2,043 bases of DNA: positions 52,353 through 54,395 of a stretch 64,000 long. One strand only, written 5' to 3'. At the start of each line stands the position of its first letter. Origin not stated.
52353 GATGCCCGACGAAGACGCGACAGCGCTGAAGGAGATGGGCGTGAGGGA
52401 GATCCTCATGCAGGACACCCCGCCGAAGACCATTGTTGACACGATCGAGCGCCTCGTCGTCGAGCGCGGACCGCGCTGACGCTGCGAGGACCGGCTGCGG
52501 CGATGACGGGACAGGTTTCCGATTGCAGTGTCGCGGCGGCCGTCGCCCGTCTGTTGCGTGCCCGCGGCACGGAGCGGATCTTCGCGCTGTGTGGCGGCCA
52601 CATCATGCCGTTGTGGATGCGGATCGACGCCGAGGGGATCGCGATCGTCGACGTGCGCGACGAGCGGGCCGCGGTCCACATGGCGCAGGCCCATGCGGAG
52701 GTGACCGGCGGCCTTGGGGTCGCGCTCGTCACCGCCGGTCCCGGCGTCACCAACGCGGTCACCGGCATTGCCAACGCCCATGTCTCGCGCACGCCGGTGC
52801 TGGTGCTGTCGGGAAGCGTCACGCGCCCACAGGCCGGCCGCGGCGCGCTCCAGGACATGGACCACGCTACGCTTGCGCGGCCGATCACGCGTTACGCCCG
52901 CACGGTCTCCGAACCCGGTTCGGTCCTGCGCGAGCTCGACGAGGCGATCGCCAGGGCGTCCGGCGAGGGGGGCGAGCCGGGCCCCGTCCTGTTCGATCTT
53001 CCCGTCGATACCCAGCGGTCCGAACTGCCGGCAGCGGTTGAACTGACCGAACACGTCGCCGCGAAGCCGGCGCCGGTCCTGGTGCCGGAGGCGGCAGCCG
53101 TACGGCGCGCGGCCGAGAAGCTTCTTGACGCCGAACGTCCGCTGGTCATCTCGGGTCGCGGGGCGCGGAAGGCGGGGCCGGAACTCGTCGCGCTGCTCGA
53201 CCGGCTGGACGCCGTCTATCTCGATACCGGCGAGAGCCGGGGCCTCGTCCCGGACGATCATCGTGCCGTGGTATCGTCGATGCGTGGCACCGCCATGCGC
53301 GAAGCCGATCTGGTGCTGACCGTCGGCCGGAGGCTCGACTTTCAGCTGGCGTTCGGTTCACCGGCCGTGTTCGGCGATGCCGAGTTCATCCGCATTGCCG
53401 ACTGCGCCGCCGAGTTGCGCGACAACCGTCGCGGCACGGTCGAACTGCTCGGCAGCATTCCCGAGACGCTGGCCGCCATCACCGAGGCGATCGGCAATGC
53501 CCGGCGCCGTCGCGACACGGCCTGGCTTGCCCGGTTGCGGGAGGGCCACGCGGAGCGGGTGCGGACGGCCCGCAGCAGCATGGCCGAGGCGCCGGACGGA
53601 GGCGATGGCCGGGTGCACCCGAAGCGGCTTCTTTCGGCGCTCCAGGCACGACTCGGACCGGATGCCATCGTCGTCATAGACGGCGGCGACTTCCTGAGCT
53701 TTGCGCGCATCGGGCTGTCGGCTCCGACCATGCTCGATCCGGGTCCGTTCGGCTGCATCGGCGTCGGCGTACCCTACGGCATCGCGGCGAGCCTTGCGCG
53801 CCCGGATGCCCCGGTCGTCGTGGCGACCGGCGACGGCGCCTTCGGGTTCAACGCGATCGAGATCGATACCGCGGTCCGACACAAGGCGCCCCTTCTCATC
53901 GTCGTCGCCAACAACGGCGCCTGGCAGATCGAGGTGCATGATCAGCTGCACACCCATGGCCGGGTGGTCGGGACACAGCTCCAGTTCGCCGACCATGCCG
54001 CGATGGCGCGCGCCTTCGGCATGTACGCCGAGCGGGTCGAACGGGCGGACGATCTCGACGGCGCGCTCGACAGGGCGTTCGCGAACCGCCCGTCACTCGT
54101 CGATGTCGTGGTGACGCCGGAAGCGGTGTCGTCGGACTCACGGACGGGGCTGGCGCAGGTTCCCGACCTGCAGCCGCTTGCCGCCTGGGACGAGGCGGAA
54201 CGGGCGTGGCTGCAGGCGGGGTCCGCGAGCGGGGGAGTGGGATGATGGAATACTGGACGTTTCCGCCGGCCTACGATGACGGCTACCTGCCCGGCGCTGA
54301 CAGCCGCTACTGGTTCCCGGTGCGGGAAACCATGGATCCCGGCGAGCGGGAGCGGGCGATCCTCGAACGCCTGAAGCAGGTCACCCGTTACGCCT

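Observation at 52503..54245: An oxalyl-CoA-decarboxylase / 2-hydroxyacyl-CoA-lyase-like ThDP enzyme is nested inside the mutase operon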

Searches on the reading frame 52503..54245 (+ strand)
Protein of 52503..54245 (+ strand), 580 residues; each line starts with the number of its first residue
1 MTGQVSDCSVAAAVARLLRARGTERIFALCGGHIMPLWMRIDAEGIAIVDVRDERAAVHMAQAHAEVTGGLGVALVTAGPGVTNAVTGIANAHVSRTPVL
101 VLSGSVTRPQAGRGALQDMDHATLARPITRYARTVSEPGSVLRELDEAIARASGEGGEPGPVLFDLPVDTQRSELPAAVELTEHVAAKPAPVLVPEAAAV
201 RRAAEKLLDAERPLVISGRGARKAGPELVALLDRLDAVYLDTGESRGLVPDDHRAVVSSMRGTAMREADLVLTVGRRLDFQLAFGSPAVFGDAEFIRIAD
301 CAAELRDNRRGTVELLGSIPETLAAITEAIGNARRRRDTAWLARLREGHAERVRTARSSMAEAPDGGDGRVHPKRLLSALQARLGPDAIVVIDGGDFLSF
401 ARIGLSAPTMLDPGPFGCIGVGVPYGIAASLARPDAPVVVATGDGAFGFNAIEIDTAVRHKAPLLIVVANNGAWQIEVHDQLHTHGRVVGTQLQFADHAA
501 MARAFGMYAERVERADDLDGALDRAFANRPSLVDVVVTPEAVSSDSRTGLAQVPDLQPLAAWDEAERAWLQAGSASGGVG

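Call 5: search_protein_families(library=pfam, proteins=[window:52503-54245:+])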
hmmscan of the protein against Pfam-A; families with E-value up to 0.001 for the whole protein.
window:52503-54245:+ (580 aa): 3 families
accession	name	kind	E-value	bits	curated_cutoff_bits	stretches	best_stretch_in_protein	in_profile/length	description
PF02776.23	TPP_enzyme_N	-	2e-35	121.6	26.8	1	10-122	3-117/119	Thiamine pyrophosphate enzyme, N-terminal TPP binding domain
PF02775.26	TPP_enzyme_C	-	8.8e-30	103.9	21.9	1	408-535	19-151/151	Thiamine pyrophosphate enzyme, C-terminal TPP binding domain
PF00205.28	TPP_enzyme_M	-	1.7e-20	73.6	30.4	1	200-325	1-136/137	Thiamine pyrophosphate enzyme, central domain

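Call 6: search_protein_families(library=ncbifam, proteins=[window:52503-54245:+])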
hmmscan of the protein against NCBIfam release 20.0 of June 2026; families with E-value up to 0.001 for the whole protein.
window:52503-54245:+ (580 aa): 53 families (the best 25 are shown)
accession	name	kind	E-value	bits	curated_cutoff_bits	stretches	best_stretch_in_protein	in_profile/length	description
NF058623.1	HdaclCoAlyACT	equivalog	3.1e-236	785.5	600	1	5-568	7-571/575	2-hydroxyacyl-CoA lyase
NF004516.0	PRK05858.1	equivalog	3.3e-112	375.8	587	1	12-542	15-540/548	acetolactate synthase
NF006721.0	PRK09259.1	equivalog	5.2e-76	256.5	557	1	13-543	20-556/574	oxalyl-CoA decarboxylase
TIGR00118.1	acolac_lg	equivalog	8.6e-75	252.3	538.35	1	10-539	3-536/557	biosynthetic-type acetolactate synthase large subunit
NF006122.0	PRK08266.1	subfamily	6e-72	242.9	571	1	11-542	7-529/543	hypothetical protein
NF004710.0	PRK06048.1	equivalog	8.4e-71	239.1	976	1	2-541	2-541/561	acetolactate synthase large subunit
TIGR03254.1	oxalate_oxc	equivalog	3.6e-70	237.2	739.4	1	15-543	10-543/554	oxalyl-CoA decarboxylase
NF005712.0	PRK07524.1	subfamily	2.7e-69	234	500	1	10-537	5-529/536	5-guanidino-2-oxopentanoate decarboxylase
NF006187.0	PRK08322.1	equivalog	1.3e-68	231.8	509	1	13-537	7-528/548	acetolactate synthase large subunit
NF006378.0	PRK08617.1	equivalog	7.5e-68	229.2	510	1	10-537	10-538/556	acetolactate synthase AlsS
NF005860.0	PRK07789.1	equivalog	1.6e-67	228.2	881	1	8-542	34-583/615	acetolactate synthase large subunit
NF006052.0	PRK08199.1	subfamily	3.4e-67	227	539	1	9-545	9-545/559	thiamine pyrophosphate protein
NF004919.0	PRK06276.1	equivalog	1.3e-65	221.9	866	1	11-541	4-542/582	acetolactate synthase large subunit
NF005713.0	PRK07525.1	subfamily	2.8e-63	214.3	620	1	12-539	10-564/592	sulfoacetaldehyde acetyltransferase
NF006524.0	PRK08978.1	equivalog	2.1e-62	211.2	738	1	11-538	4-525/548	acetolactate synthase 2 catalytic subunit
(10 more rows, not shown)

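Call 7: search_solved_structures(query=window:52503-54245:+, max_evalue=1e-10)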
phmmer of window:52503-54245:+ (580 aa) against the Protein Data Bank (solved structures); distinct sequences matched with E-value up to 1e-10: 132 (the best 60 are shown).
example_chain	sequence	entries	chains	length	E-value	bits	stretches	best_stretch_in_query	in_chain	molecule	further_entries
7pt1_A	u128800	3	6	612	5.4e-172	576.7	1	9-576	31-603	2-hydroxyacyl-CoA lyase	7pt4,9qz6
7pt2_A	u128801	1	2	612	1.3e-171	575.4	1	9-576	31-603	2-hydroxyacyl-CoA lyase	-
9qz4_A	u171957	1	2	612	1.5e-171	575.2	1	9-576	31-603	2-hydroxyacyl-CoA lyase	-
9qz5_A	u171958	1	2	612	2.7e-171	574.4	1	9-576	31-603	2-hydroxyacyl-CoA lyase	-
7pt3_A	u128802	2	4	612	4.6e-171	573.6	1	9-576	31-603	2-hydroxyacyl-CoA lyase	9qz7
8vzc_A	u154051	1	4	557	1e-64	222.6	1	11-538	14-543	Oxalyl-CoA decarboxylase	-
8vzf_A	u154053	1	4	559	1.1e-64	222.5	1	11-538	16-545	2-Hydroxyacyl-CoA Lyase/Synthase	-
8vza_A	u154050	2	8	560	1.1e-64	222.5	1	11-538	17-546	2-Hydroxyacyl-CoA lyase/Synthase | Oxalyl-CoA decarboxylase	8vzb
8vzk_A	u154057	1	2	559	3e-59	204.6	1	3-547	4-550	Oxalyl-CoA decarboxylase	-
6xn8_A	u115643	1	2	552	5e-59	203.8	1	8-539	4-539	2-hydroxyacyl-CoA lyase 1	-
8vzi_A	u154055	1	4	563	2.4e-58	201.5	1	12-473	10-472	2-hydroxyacyl-CoA lyase-like protein 1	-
7ayg_A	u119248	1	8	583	1.2e-55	192.6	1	17-549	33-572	Putative oxalyl-CoA decarboxylase (Oxc, yfdU)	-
8vzd_A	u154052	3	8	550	4.1e-55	190.9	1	11-539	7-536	2-Hydroxyacyl-CoA Lyase/Synthase TbHACS | Oxalyl-CoA decarboxylase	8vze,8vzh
7b2e_A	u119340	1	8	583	1.9e-54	188.7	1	17-549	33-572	Putative oxalyl-CoA decarboxylase (Oxc, yfdU)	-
8vzj_A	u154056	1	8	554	2e-53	185.3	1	10-539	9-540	Oxalyl-CoA decarboxylase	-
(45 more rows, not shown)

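Call 16: search_solved_structures(query=window:52503-54245:+, max_evalue=1e-100, show_alignments=1)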
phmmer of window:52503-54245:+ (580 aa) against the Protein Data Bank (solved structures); distinct sequences matched with E-value up to 1e-100: 5.
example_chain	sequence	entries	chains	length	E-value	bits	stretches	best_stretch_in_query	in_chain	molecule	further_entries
7pt1_A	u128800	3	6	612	5.4e-172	576.7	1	9-576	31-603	2-hydroxyacyl-CoA lyase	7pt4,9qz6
7pt2_A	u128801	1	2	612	1.3e-171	575.4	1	9-576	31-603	2-hydroxyacyl-CoA lyase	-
9qz4_A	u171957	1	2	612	1.5e-171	575.2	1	9-576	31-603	2-hydroxyacyl-CoA lyase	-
9qz5_A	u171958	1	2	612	2.7e-171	574.4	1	9-576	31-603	2-hydroxyacyl-CoA lyase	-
7pt3_A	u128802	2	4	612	4.6e-171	573.6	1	9-576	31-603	2-hydroxyacyl-CoA lyase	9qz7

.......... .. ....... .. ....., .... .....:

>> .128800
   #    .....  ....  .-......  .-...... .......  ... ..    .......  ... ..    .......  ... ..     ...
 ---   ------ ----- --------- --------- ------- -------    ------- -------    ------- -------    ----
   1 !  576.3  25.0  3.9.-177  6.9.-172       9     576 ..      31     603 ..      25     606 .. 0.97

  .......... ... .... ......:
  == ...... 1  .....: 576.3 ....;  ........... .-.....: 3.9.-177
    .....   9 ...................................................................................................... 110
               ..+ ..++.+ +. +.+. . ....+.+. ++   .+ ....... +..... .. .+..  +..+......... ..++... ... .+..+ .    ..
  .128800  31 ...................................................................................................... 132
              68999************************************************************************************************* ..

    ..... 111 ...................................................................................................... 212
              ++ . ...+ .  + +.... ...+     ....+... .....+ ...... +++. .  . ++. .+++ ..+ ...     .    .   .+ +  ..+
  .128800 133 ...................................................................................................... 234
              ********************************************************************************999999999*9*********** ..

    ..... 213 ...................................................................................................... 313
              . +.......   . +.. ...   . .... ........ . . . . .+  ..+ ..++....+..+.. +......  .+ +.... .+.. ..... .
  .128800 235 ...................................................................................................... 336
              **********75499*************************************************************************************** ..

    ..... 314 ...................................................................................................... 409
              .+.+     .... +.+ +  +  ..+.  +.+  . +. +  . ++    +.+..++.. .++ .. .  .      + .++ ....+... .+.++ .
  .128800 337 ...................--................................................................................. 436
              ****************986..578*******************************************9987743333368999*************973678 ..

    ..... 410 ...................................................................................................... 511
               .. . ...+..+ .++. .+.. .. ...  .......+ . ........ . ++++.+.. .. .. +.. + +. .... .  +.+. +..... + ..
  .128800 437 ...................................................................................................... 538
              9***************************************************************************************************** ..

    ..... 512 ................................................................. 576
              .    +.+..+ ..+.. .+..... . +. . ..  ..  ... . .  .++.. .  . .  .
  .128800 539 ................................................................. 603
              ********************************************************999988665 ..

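Call 17: find_homologous_proteins(query=window:52503-54245:+, max_evalue=1e-30)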
Query window:52503-54245:+ (580 aa): 6333 proteins with E <= 1e-30 among 8000 candidates; the best 120 are listed.
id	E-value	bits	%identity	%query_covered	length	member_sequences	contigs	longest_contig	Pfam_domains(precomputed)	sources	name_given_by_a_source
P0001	0.0e+0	1252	100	100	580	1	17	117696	PF02775.27,PF02776.24,PF00205.29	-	-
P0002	5.6e-269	912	72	100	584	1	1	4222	PF02775.27,PF02776.24,PF00205.29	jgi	jgi:acetolactate synthase-1/2/3 large subunit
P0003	1.0e-267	908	76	97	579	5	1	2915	PF02775.27,PF02776.24,PF00205.29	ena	-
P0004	6.5e-266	902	74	97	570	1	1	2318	PF02775.27,PF02776.24,PF00205.29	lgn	-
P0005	8.2e-266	901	74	97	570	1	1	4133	PF02775.27,PF02776.24,PF00205.29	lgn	-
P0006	2.3e-265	900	73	99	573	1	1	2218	PF02775.27,PF02776.24,PF00205.29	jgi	jgi:acetolactate synthase-1/2/3 large subunit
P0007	7.6e-265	898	73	98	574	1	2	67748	PF02775.27,PF02776.24,PF00205.29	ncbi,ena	-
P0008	8.9e-265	898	74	97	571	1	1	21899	PF02775.27,PF02776.24,PF00205.29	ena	-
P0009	1.7e-264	897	73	98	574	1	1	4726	PF02775.27,PF02776.24,PF00205.29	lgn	-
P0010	8.1e-264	895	73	98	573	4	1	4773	PF02775.27,PF02776.24,PF00205.29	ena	-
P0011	4.6e-263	892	73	97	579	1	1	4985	PF02775.27,PF02776.24,PF00205.29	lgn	-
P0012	4.6e-263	892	73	98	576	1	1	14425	PF02775.27,PF02776.24,PF00205.29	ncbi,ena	-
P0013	5.6e-263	892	73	97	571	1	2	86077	PF02775.27,PF02776.24,PF00205.29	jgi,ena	jgi:acetolactate synthase I/II/III large subunit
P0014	6.3e-263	892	73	97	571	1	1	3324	PF02775.27,PF02776.24,PF00205.29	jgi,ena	-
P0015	2.7e-262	890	74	97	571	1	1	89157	PF02775.27,PF02776.24,PF00205.29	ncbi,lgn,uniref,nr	ncbi:thiamine pyrophosphate-binding protein [Paracraurococcus lichenis]|uniref:Thiamine pyrophosphat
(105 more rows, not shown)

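Call 18: find_related_loci(query=window:52503-54245:+, collection=genome_contigs, flank=10000)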
Query window:52503-54245:+ (580 aa) in genome_contigs; peptide patterns used: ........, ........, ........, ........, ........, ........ (x = any residue, [..] = any of these).
533 stretches matched a pattern; 416 encode a relative of the query (tblastn E <= 1e-3); the best 80 are kept; 80 distinct loci.
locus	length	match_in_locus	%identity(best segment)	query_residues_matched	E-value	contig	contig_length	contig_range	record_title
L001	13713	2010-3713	73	9-577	0e+0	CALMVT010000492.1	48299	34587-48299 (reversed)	MAG TPA_asm: uncultured Acetobacteraceae bacterium isolate SRR12240182_bin.11_CONCOCT_v1.1_MAG genome assembly, contig:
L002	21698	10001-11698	72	4-569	0e+0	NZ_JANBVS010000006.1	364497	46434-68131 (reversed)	Bradyrhizobium sp. SRS-191 SRS191_Assembly_contig_6, whole genome shotgun sequence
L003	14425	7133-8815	74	9-569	0e+0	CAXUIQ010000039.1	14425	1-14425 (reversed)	MAG TPA_asm: uncultured Acetobacteraceae bacterium isolate public_SRR14722086_metawrap_bin.2 genome assembly, contig: pu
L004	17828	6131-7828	72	4-569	0e+0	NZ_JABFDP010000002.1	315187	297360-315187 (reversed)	Bradyrhizobium denitrificans strain LMG 8443 Scaffold2, whole genome shotgun sequence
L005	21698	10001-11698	72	4-569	0e+0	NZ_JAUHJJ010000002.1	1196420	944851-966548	Bradyrhizobium sp. SZCCHNR1093 NODE_2, whole genome shotgun sequence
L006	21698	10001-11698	72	4-569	0e+0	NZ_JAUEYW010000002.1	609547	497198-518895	Bradyrhizobium sp. SZCCHNR1015 NODE_2, whole genome shotgun sequence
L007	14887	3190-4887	72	4-569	0e+0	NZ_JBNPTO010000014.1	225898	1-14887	Bradyrhizobium sp. HKCCYLS20291 NODE_14, whole genome shotgun sequence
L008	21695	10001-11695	72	5-569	0e+0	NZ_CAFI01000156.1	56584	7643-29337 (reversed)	Bradyrhizobium sp. ORS 375 strain ORS375, whole genome shotgun sequence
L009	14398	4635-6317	73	9-569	0e+0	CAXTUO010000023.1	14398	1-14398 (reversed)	MAG TPA_asm: uncultured Acetobacteraceae bacterium isolate public_SRR12240179_metawrap_bin.2 genome assembly, contig: pu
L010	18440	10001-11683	73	9-569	0e+0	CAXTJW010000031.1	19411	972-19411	MAG TPA_asm: uncultured Acetobacteraceae bacterium isolate public_SRR11456919_metawrap_bin.11 genome assembly, contig: p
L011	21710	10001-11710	71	4-573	0e+0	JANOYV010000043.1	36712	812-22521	MAG: Hyphomicrobiaceae bacterium isolate VAR_79_metabat_585 VAR_79_k141_1464082, whole genome shotgun sequence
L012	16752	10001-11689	74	9-571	0e+0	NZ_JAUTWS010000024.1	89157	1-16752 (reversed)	Paracraurococcus lichenis strain LOR1-02 24, whole genome shotgun sequence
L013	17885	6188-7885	71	4-569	0e+0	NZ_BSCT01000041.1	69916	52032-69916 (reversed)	Bradyrhizobium sp. SSBR45G sequence41, whole genome shotgun sequence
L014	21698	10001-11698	73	9-574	0e+0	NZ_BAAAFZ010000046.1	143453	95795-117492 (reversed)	Craurococcus roseus strain JCM 9933 sequence046, whole genome shotgun sequence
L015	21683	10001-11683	73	9-569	0e+0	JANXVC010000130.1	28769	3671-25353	MAG: Rhodospirillales bacterium isolate 341R_metabat_101 341R_k141_212047, whole genome shotgun sequence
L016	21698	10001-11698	72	4-569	0e+0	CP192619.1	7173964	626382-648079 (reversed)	Bradyrhizobium oligotrophicum S58 strain E20 chromosome, complete genome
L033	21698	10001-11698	71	4-569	0e+0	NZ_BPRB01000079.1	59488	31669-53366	Methylobacterium trifolii strain DSM 23632 entry79, whole genome shotgun sequence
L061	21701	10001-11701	71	6-574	0e+0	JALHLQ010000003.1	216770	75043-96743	MAG: Xanthobacteraceae bacterium isolate Bin_23_12 c_000000000356, whole genome shotgun sequence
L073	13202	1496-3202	71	1-569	0e+0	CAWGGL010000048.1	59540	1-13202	MAG: uncultured proteobacterium isolate MFD02923.bin.2.34 genome assembly, contig: contig_908, whole genome shotgun sequ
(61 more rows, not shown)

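Call 25: search_protein_families(library=pfam, proteins=[L016:2871-3575:-, L016:4338-6476:+, L016:6486-7358:+, L016:7440-8993:+, L016:9003-10001:+, L016:11715-13121:-, L033:5264-6031:-, L033:6273-7385:+, L033:7509-9056:+, L033:8995-10017:+])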
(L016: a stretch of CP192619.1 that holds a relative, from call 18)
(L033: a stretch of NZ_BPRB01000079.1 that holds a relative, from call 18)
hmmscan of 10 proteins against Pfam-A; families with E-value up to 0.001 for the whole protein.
L016:2871-3575:- (234 aa): 2 families
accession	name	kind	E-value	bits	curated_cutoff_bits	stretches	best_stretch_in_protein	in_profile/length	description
PF07729.17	FCD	-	5.2e-24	85.5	24.3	1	79-203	1-124/125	FCD domain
PF00392.27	GntR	-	6.7e-16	58.1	27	1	8-69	2-64/64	Bacterial regulatory proteins, gntR family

L016:4338-6476:+ (712 aa): 4 families
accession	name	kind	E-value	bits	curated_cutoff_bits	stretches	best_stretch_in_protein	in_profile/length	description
PF01011.28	PQQ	-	2.3e-60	205.4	26.7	2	49-371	1-337/595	Glucose/ethanol/alcohol dehydrogenase, beta-propeller domain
PF13360.13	PQQ_2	-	3.3e-19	69.9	27.6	1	95-239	63-197/233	Outer membrane protein assembly factor BamB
PF13570.13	Beta-prop_ACSF4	-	8.9e-09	35.6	133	0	480-551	155-225/329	Beta-alanine-activating enzyme, beta-propeller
PF23727.1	Beta-prop_FAM234A_B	-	1.2e-07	31.1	26.4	1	122-191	57-122/467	FAM234A/B beta-propeller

L016:6486-7358:+ (290 aa): 0 families

L016:7440-8993:+ (517 aa): 2 families
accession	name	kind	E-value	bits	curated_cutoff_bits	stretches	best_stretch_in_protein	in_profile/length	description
PF00501.34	AMP-binding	-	5.2e-74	249.8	29.9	1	13-378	3-384/384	AMP-binding enzyme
PF13193.12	AMP-binding_C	-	1.2e-17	65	24.5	1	428-505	1-76/76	AMP-binding enzyme C-terminal domain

L016:9003-10001:+ (332 aa): 0 families

L016:11715-13121:- (468 aa): 2 families
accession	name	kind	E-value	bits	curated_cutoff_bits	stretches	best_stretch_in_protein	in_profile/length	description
PF00083.30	Sugar_tr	-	3e-17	63.1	22.3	1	61-259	5-197/452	Sugar (and other) transporter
PF07690.21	MFS_1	-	4.9e-15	55.7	33.4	1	72-427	5-347/347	Major Facilitator Superfamily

L033:5264-6031:- (255 aa): 2 families
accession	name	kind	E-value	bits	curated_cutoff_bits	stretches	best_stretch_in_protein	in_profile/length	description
PF07729.17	FCD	-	8.5e-24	84.8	24.3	1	99-223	1-124/125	FCD domain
PF00392.27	GntR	-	2e-12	47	27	1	28-89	2-64/64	Bacterial regulatory proteins, gntR family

L033:6273-7385:+ (370 aa): 0 families

L033:7509-9056:+ (515 aa): 0 families

L033:8995-10017:+ (340 aa): 0 families
